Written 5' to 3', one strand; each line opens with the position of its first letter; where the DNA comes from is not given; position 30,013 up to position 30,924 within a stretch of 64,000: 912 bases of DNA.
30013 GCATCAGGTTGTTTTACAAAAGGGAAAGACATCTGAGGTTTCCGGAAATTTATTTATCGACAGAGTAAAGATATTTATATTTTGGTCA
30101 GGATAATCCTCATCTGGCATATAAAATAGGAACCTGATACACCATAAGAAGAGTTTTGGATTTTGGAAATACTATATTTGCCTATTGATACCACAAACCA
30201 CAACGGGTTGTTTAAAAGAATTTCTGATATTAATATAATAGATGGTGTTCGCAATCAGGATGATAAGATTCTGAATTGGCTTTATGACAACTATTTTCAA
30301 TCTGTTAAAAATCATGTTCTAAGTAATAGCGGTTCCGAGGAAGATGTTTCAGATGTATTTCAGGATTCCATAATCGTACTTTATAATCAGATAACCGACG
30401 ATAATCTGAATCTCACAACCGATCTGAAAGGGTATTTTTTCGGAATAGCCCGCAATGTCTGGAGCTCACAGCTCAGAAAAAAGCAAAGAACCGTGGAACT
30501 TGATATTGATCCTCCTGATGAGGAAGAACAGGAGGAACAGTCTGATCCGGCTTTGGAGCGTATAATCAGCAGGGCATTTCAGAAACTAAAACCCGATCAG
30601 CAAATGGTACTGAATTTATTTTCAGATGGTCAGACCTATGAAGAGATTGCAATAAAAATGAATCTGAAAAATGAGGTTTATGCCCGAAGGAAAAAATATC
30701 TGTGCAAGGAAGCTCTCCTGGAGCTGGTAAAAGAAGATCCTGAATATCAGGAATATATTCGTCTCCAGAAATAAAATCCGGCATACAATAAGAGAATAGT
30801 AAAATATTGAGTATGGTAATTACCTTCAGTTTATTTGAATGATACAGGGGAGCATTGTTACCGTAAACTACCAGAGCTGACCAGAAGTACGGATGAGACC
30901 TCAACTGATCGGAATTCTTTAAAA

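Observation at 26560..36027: GG-leader peptide and its PCAT/HlyD exporter sit next to a sigma factor, an anti-sigma-like TPR protein, a TPR-CHAT protease and a sensorless kinase: candidate peptide-signalling or regulated-proteolysis system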

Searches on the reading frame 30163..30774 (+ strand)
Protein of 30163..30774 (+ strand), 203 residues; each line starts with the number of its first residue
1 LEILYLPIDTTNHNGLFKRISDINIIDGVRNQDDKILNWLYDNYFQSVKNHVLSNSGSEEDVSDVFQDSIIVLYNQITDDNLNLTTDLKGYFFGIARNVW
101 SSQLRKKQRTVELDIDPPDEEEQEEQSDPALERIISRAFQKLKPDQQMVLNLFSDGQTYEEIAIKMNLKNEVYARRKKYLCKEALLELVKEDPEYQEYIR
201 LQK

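Call 3: search_protein_families(library=pfam, proteins=[window:30163-30774:+], max_evalue=0.01)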
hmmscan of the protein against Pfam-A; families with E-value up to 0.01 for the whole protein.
window:30163-30774:+ (203 aa): 3 families
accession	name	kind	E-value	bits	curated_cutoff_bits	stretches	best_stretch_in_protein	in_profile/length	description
PF04542.20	Sigma70_r2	-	1.9e-05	24.8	24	1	40-110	1-71/71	Sigma-70 region 2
PF08281.18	Sigma70_r4_2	-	3e-05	24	25.7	1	133-169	2-39/54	Sigma-70, region 4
PF07638.17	Sigma70_ECF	-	0.0065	16.8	21.1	0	25-176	7-171/185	ECF sigma factor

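Call 4: search_protein_families(library=ncbifam, proteins=[window:30163-30774:+], max_evalue=0.01)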
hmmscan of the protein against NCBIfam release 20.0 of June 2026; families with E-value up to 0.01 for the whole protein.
window:30163-30774:+ (203 aa): 39 families (the best 25 are shown)
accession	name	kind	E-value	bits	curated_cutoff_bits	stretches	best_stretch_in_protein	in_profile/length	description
TIGR02937.1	sigma70-ECF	superfamily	3.2e-15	56.1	42.9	1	40-181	6-158/165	sigma-70 family RNA polymerase sigma factor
TIGR02985.1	Sig70_bacteroi1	subfamily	1.2e-11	45.2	126.4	1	40-168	6-142/162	RNA polymerase sigma-70 factor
TIGR02952.1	Sig70_famx2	equivalog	1.6e-11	44.4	206.45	1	28-170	4-152/170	ECF subfamily RNA polymerase sigma factor, BldN family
TIGR02989.1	Sig-70_gvs1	subfamily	7.4e-11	42.2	124.55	1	43-172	9-142/158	RNA polymerase sigma-70 factor, Rhodopirellula/Verrucomicrobium family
NF007215.0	PRK09637.1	equivalog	3.6e-09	36.9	212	1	39-169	5-135/181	RNA polymerase sigma factor SigZ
TIGR02959.1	SigZ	equivalog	1.2e-08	35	168.65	1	42-168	2-128/170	RNA polymerase sigma factor SigZ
NF058625.1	sigma_PG0214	equivalog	1.4e-08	34.7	130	1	56-170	25-143/170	GFO_1088 family ECF-type sigma factor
NF007216.0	PRK09638.1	equivalog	4.2e-08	33.2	194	1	22-182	5-168/180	RNA polymerase sigma factor SigY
NF009198.0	PRK12546.1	equivalog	4.7e-08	33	270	1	48-168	20-141/188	RNA polymerase sigma factor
TIGR02950.1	SigM_subfam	subfamily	1.4e-07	31.5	147.95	1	38-171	3-141/159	RNA polymerase sigma factor, SigM family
NF007227.0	PRK09645.1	subfamily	2.3e-07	30.9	202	1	29-173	7-155/177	sigma-70 family RNA polymerase sigma factor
NF009169.0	PRK12516.1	equivalog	4.4e-07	29.5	321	1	47-163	22-139/188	RNA polymerase sigma factor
NF009199.0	PRK12547.1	subfamily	6.7e-07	28.9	219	1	48-116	19-84/184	RNA polymerase sigma factor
NF009165.0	PRK12512.1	equivalog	9.1e-07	28.7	198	1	53-170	43-161/184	RNA polymerase sigma factor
TIGR02859.1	spore_sigH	equivalog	1.1e-06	28.2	294.8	1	17-91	1-75/198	RNA polymerase sporulation sigma factor SigH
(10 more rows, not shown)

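Call 7: find_homologous_proteins(query=window:30163-30774:+)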
Query window:30163-30774:+ (203 aa): 1570 proteins with E <= 0.001 among 1674 candidates; the best 120 are listed.
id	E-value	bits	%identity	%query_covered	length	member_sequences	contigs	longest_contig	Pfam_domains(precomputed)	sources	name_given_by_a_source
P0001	5.1e-128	442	100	100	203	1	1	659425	PF04542.21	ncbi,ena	-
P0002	1.2e-123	428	96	100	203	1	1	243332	PF04542.21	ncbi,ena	-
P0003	1.0e-122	425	95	100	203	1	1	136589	PF04542.21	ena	-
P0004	1.6e-122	424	94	100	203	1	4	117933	PF04542.21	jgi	jgi:RNA polymerase sigma factor (sigma-70 family)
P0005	3.7e-121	420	93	100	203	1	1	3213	PF04542.21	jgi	jgi:RNA polymerase sigma factor (sigma-70 family)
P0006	9.9e-121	419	93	100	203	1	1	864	PF04542.21,PF08281.19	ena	-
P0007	5.0e-120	416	93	100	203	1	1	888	PF04542.21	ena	-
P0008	1.2e-116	405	92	98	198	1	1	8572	PF04542.21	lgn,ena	-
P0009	1.8e-116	405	91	100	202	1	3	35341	PF04542.21,PF08281.19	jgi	jgi:RNA polymerase sigma factor (sigma-70 family)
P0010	8.6e-111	386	86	100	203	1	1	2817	PF08281.19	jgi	jgi:RNA polymerase sigma factor (sigma-70 family)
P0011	6.6e-110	383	85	100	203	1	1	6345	PF08281.19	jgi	jgi:RNA polymerase sigma factor, sigma-70 family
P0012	7.2e-110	383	86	100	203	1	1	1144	PF04542.21,PF08281.19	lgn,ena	-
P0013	7.7e-110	383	85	100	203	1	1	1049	PF04542.21,PF08281.19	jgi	jgi:RNA polymerase sigma factor (sigma-70 family)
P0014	1.5e-109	382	84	100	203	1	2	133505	PF08281.19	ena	-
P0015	1.5e-109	382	85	100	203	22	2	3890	-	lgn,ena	-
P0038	1.1e-107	376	82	100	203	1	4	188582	PF04542.21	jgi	jgi:RNA polymerase sigma factor (sigma-70 family)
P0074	3.1e-105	368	83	100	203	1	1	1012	PF04542.21,PF08281.19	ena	-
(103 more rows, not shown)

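Call 9: find_encoding_contigs(protein=P0002, flank=10000, max_places=2)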
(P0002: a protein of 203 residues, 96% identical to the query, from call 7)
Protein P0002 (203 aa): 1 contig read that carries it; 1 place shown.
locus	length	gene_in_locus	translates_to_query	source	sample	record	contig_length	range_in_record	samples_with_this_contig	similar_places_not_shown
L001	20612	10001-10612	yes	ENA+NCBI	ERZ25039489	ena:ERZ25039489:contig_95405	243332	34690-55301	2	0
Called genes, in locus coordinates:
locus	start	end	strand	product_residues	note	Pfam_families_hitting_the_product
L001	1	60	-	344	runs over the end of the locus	PF00356:LacI (weak), PF00532:Peripla_BP_1 (weak), PF13377:Peripla_BP_3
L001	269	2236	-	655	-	PF13414:TPR_11 (faint), PF14849:YidC_periplas, PF02096:60KD_IMP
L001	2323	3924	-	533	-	PF06418:CTP_synth_N, PF00117:GATase, PF07722:Peptidase_C26 (weak)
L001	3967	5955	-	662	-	PF03993:DUF349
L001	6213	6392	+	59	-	-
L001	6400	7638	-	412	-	-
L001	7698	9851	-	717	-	PF03412:Peptidase_C39, PF00664:ABC_membrane, PF00005:ABC_tran, PF02463:SMC_N (faint)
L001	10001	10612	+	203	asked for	PF04542:Sigma70_r2 (weak)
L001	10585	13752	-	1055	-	PF13181:TPR_8 (faint), PF00515:TPR_1 (faint), PF07719:TPR_2 (faint), PF13374:TPR_10 (faint), PF13424:TPR_12, PF12770:CHAT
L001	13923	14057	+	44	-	-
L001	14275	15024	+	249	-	PF12895:ANAPC3 (faint), PF07719:TPR_2 (faint), PF13174:TPR_6 (faint)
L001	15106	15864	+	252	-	PF00512:HisKA (weak), PF02518:HATPase_c (weak)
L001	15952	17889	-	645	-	PF00515:TPR_1 (faint), PF07719:TPR_2 (faint), PF13431:TPR_17 (faint), PF13432:TPR_16 (faint), PF25063:ARM_TT21_C (faint), PF07676:PD40, PF00691:OmpA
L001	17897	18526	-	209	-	PF13353:Fer4_12 (weak), PF04055:Radical_SAM (weak)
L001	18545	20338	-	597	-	PF00149:Metallophos, PF02872:5_nucleotid_C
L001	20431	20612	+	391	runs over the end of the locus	PF07075:NamZ_N, PF20732:NamZ_C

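Call 10: find_encoding_contigs(protein=P0038, flank=10000, max_places=2)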
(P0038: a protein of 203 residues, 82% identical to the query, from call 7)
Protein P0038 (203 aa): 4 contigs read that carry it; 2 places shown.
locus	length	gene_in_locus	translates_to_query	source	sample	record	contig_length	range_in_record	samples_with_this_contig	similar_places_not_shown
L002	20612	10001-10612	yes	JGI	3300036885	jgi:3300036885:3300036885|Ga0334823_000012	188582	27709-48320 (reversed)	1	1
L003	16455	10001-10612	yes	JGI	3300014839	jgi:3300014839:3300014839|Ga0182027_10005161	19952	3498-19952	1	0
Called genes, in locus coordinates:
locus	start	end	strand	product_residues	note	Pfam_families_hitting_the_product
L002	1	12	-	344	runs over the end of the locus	PF00356:LacI (faint), PF00532:Peripla_BP_1, PF13377:Peripla_BP_3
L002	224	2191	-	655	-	PF14849:YidC_periplas, PF02096:60KD_IMP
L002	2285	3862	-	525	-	PF06418:CTP_synth_N, PF00117:GATase, PF07722:Peptidase_C26 (weak)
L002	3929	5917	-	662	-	PF03993:DUF349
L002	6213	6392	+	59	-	-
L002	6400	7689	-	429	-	-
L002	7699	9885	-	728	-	PF03412:Peptidase_C39, PF00664:ABC_membrane, PF02463:SMC_N (faint), PF00005:ABC_tran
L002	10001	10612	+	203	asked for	PF04542:Sigma70_r2 (weak)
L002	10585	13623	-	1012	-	PF07719:TPR_2 (faint), PF13424:TPR_12, PF12770:CHAT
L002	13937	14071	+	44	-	-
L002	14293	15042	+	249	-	PF13432:TPR_16 (faint), PF12895:ANAPC3 (faint), PF00515:TPR_1 (faint), PF07719:TPR_2 (faint), PF13174:TPR_6 (faint), PF14559:TPR_19 (faint)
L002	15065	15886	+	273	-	PF00512:HisKA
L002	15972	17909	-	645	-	PF00515:TPR_1 (faint), PF07719:TPR_2 (faint), PF07676:PD40, PF00691:OmpA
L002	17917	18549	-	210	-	PF04055:Radical_SAM (weak)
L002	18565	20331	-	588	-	PF00149:Metallophos, PF02872:5_nucleotid_C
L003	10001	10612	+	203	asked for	PF04542:Sigma70_r2 (weak)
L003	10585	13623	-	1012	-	PF07719:TPR_2 (faint), PF13424:TPR_12, PF12770:CHAT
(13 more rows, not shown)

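Call 17: search_protein_representatives(protein=window:30163-30774:+)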
Query: 203 residues. Proteins with E-value up to 0.001 (for the whole library): 4959; up to 1e-10: 1827; up to 1e-30: 18. The best 150 are listed.
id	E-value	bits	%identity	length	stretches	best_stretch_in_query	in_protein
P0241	2.4e-83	294.9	67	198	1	6-203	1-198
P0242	1.5e-63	230.4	55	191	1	16-203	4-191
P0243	4.9e-60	218.9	91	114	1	1-109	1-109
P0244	7.6e-49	182.4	57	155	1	48-199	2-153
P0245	1.4e-46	175.0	43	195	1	13-196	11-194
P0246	4.2e-46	173.4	45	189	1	16-198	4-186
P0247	9.9e-36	139.6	43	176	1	27-197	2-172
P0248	5.2e-34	134.0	42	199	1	22-199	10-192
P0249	1.1e-33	132.9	38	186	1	25-196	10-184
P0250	1.2e-33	132.8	41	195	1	25-197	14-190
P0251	7.3e-33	130.2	41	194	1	21-201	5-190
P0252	1.9e-32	128.9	40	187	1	22-197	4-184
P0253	2.6e-32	128.4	36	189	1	19-199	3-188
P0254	7.7e-32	126.9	36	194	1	19-199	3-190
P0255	1.3e-31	126.1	42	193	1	24-196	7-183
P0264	9.7e-30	120.0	35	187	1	24-197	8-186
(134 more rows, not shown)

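Call 21: find_related_loci(query=A2, collection=genome_contigs, flank=10000)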
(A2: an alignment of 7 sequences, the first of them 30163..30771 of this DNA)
Query A2 (203 aa) in genome_contigs; peptide patterns used: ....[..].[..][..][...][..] (x = any residue, [..] = any of these).
290 stretches matched a pattern; 260 encode a relative of the query (tblastn E <= 1e-3); the best 80 are kept; 80 distinct loci.
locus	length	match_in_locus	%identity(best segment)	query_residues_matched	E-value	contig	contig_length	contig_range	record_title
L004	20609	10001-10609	96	1-203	6e-130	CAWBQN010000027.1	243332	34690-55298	MAG: uncultured Bacteroidales bacterium isolate MFD01872.bin.1.230 genome assembly, contig: contig_95405, whole genome s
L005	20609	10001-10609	85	1-203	1e-118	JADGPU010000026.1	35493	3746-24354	MAG: Bacteroidales bacterium isolate Chersky.21_39 contig-100_141, whole genome shotgun sequence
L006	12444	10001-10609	82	1-203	2e-112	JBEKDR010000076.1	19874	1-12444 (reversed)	MAG: Bacteroidales bacterium isolate SPRUCE 188 SPRUCE_188_76, whole genome shotgun sequence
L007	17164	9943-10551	83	1-203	7e-112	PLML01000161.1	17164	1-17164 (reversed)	MAG: Bacteroidales bacterium isolate fen_980 73.20120800_E3D.18_contig_760, whole genome shotgun sequence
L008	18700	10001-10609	81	1-203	9e-112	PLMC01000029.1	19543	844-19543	MAG: Bacteroidales bacterium isolate fen_982 73.20120800_E3S.3_contig_6948, whole genome shotgun sequence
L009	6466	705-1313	79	1-203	3e-108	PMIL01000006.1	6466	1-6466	MAG: Bacteroidales bacterium isolate fen_956 73.20120600_E3D.46_contig_15719, whole genome shotgun sequence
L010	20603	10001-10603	79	1-201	1e-107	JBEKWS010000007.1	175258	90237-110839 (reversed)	MAG: Bacteroidales bacterium isolate SPRUCE 633 SPRUCE_633_7, whole genome shotgun sequence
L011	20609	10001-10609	79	1-203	4e-107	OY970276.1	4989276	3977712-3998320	MAG: uncultured Bacteroidales bacterium isolate MFD06435.bin.1.129 genome assembly, chromosome: 1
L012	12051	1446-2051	77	2-203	4e-106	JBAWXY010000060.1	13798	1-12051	MAG: Bacteroidota bacterium isolate ELA075 MAG075_60, whole genome shotgun sequence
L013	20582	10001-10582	80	10-203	2e-104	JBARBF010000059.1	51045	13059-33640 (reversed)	MAG: Bacteroidales bacterium isolate MFD05764_ilm_asm_bin327 k127_943498, whole genome shotgun sequence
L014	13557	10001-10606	78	2-203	3e-104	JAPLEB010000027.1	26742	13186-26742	MAG: Bacteroidia bacterium isolate LacPavin_0920_SED5_MAG_39_21 LacPavin_0920_SED5_scaffold_462333, whole genome shotgun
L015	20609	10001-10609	79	1-203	2e-109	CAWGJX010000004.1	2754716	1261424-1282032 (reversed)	MAG: uncultured Bacteroidales bacterium isolate MFD05705.bin.1.174 genome assembly, contig: contig_7445, whole genome sh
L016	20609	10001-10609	75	1-203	7e-103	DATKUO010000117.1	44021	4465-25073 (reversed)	MAG TPA_asm: Bacteroidales bacterium isolate SMAG_U14109 k141_608250, whole genome shotgun sequence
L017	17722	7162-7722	82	16-202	4e-102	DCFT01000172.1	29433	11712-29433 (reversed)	MAG TPA_asm: Bacteroidales bacterium UBA1797 UBA1797_contig_5217, whole genome shotgun sequence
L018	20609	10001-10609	73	1-203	1e-101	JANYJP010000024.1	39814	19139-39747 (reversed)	MAG: Bacteroidales bacterium isolate GL140_4_metabinner_12 GL140_4_k141_1959772, whole genome shotgun sequence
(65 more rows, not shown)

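Call 31: find_homologous_proteins(query=A3, max_evalue=1e-10)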
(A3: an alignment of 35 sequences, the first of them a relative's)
Query A3 (35 sequences) (186 aa, profile of the alignment): 410 proteins with E <= 1e-10 among 2386 candidates; the best 120 are listed.
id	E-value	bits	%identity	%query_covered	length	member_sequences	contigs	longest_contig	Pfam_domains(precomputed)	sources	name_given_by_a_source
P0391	7.3e-69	249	43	98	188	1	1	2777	PF04542.21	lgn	-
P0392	8.2e-68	246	49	97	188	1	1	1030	PF04542.21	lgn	-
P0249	3.0e-67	244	100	100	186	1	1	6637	-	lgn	-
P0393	3.6e-67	244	44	99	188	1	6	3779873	PF04542.21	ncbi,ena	-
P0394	6.0e-67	243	43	97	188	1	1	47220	PF04542.21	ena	-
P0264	1.2e-66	242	48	97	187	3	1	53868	PF04542.21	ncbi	ncbi:MAG: RNA polymerase sigma factor [Bacteroidales bacterium]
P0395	3.5e-66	241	42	97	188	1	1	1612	PF04542.21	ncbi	-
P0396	4.5e-66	240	49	97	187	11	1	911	PF04542.21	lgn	-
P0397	5.0e-66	240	44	97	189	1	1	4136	PF04542.21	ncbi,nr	ncbi:sigma-70 family RNA polymerase sigma factor [Prolixibacteraceae bacterium]|nr:sigma-70 family R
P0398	2.0e-65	238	42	99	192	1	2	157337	PF04542.21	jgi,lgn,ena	jgi:RNA polymerase sigma factor (sigma-70 family)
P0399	5.1e-65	237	38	97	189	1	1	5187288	PF04542.21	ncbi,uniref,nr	ncbi:sigma-70 family RNA polymerase sigma factor [Halosquirtibacter xylanolyticus]|uniref:RNA polyme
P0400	2.7e-64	234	41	95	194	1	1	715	PF04542.21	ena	-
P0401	2.9e-64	234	44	97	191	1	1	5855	PF04542.21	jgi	-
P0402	3.2e-64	234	69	98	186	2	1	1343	-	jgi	jgi:RNA polymerase sigma factor (sigma-70 family)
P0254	4.2e-64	234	33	97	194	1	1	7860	PF04542.21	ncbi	ncbi:RNA polymerase sigma factor [candidate division KSB1 bacterium]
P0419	3.1e-62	228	42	97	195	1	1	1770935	PF04542.21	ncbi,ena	-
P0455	2.9e-61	225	45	97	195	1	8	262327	PF04542.21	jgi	jgi:RNA polymerase sigma factor (sigma-70 family)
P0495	2.8e-60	221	43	97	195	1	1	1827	PF04542.21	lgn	-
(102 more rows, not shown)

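Call 32: find_encoding_contigs(protein=P0399, flank=9000, max_places=1)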
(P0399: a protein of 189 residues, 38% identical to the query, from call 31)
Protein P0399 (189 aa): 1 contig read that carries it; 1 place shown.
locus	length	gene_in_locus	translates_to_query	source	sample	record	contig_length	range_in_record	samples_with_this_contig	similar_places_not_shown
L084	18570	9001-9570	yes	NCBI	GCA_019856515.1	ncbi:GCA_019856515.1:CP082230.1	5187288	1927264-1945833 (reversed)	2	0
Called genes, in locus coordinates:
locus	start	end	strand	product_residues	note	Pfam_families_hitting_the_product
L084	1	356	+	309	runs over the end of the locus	PF25087:GMPPB_C (faint), PF00132:Hexapep (weak)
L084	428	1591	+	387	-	PF22020:RlmL_1st, PF02926:THUMP, PF01170:UPF0020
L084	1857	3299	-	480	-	-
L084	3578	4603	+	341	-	-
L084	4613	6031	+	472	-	PF17127:DUF5106 (weak), PF00578:AhpC-TSA, PF08534:Redoxin, PF13098:Thioredoxin_2 (weak), PF13905:Thioredoxin_8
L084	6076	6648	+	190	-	-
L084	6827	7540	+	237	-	PF01113:DapB_N, PF05173:DapB_C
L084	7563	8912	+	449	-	PF10502:Peptidase_S26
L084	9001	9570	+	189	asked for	PF04542:Sigma70_r2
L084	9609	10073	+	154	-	-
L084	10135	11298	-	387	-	PF00226:DnaJ, PF01556:DnaJ_C, PF00684:DnaJ_CXXCXGXG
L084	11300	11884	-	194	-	PF01025:GrpE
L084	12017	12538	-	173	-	PF00578:AhpC-TSA, PF08534:Redoxin, PF00085:Thioredoxin (weak), PF13098:Thioredoxin_2 (weak), PF13905:Thioredoxin_8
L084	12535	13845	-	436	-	PF00275:EPSP_synthase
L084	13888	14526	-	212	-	PF14123:DUF4290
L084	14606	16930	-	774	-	PF00580:UvrD-helicase, PF01443:Viral_helicase1 (faint), PF13245:AAA_19, PF13604:AAA_30 (faint), PF13361:UvrD_C, PF13538:UvrD_C_2, PF21196:PcrA_UvrD_tudor (weak)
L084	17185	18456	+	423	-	PF13585:CHU_C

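Call 33: find_encoding_contigs(protein=P0393, flank=9000, max_places=1)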
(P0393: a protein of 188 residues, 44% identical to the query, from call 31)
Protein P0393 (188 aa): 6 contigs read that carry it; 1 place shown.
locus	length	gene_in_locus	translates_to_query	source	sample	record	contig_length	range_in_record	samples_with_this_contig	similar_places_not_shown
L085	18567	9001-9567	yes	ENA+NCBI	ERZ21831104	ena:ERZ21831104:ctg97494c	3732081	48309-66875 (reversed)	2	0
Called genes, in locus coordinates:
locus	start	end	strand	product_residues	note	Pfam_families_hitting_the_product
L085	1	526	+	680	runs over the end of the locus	PF00072:Response_reg, PF00512:HisKA, PF02518:HATPase_c, PF00072:Response_reg, PF23198:PDE8A_N (weak), PF00072:Response_reg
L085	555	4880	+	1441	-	PF02743:dCache_1, PF13492:GAF_3 (faint), PF00672:HAMP (weak), PF01590:GAF (weak), PF13185:GAF_2, PF00512:HisKA, PF02518:HATPase_c, PF00072:Response_reg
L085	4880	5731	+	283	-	PF03705:CheR_N, PF01739:CheR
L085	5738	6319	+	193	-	PF01339:CheB_methylest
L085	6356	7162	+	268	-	PF03096:Ndr, PF12697:Abhydrolase_6, PF00561:Abhydrolase_1, PF12146:Hydrolase_4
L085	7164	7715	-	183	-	PF01871:AMMECR1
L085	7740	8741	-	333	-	PF03372:Exo_endo_phos (weak), PF19580:Exo_endo_phos_3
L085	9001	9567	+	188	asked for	PF04542:Sigma70_r2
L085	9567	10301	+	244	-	PF12895:ANAPC3 (faint), PF00515:TPR_1 (faint), PF07719:TPR_2 (faint), PF13174:TPR_6 (faint)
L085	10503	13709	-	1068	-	PF13424:TPR_12, PF13424:TPR_12, PF13424:TPR_12, PF13424:TPR_12, PF00515:TPR_1, PF13181:TPR_8, PF13424:TPR_12, PF12770:CHAT, +13 more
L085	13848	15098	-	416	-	PF13620:CarboxypepD_reg (weak), PF17210:SdrD_B, PF17802:SpaA (faint), PF22904:NOMO1-like_2nd (weak), PF18962:Por_Secre_tail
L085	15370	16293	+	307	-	PF00512:HisKA, PF02518:HATPase_c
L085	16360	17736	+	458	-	PF14289:DUF4369 (weak), PF17127:DUF5106, PF00578:AhpC-TSA, PF08534:Redoxin, PF13098:Thioredoxin_2, PF13905:Thioredoxin_8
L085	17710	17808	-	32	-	-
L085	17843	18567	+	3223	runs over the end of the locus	PF00801:PKD, PF18911:PKD_4, PF00801:PKD, PF18911:PKD_4, PF00801:PKD, PF18911:PKD_4, PF00801:PKD, PF18911:PKD_4, +3 more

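Call 34: find_encoding_contigs(protein=P0264, flank=9000, max_places=1)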
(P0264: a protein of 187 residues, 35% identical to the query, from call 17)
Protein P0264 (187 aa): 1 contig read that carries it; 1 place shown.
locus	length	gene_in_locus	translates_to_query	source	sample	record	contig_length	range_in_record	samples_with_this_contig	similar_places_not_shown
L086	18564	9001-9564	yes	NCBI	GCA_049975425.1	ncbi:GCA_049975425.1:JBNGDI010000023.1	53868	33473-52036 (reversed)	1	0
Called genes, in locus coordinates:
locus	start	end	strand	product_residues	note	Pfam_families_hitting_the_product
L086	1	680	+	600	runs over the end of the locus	PF01235:Na_Ala_symp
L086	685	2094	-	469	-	PF01938:TRAM, PF05958:tRNA_U5-meth_tr, PF02475:TRM5-TYW2_MTfase, PF09445:Methyltransf_15 (faint), PF13847:Methyltransf_31, PF13649:Methyltransf_25 (faint)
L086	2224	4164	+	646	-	PF00005:ABC_tran, PF13555:AAA_29 (faint), PF13304:AAA_21 (faint), PF13401:AAA_22 (faint), PF12848:ABC_tran_Xtn, PF00005:ABC_tran, PF02463:SMC_N (weak)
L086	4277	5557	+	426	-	PF20094:GWxTD_dom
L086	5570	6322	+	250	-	PF08032:SpoU_sub_bind, PF00588:SpoU_methylase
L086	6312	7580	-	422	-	PF00924:MS_channel_2nd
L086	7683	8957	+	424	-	PF16217:M64_N, PF09471:Peptidase_M64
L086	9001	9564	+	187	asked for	PF04542:Sigma70_r2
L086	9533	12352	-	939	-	PF07719:TPR_2 (faint), PF24885:TPR_NPHP3 (faint), PF13176:TPR_7 (faint), PF13424:TPR_12, PF13374:TPR_10 (weak), PF13424:TPR_12, PF00515:TPR_1 (weak), PF12770:CHAT, +1 more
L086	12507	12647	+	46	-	-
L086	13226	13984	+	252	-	PF07719:TPR_2 (faint)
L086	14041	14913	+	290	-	PF00512:HisKA, PF02518:HATPase_c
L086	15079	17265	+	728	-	PF03412:Peptidase_C39, PF13529:Peptidase_C39_2 (weak), PF00664:ABC_membrane, PF00005:ABC_tran, PF02463:SMC_N (faint)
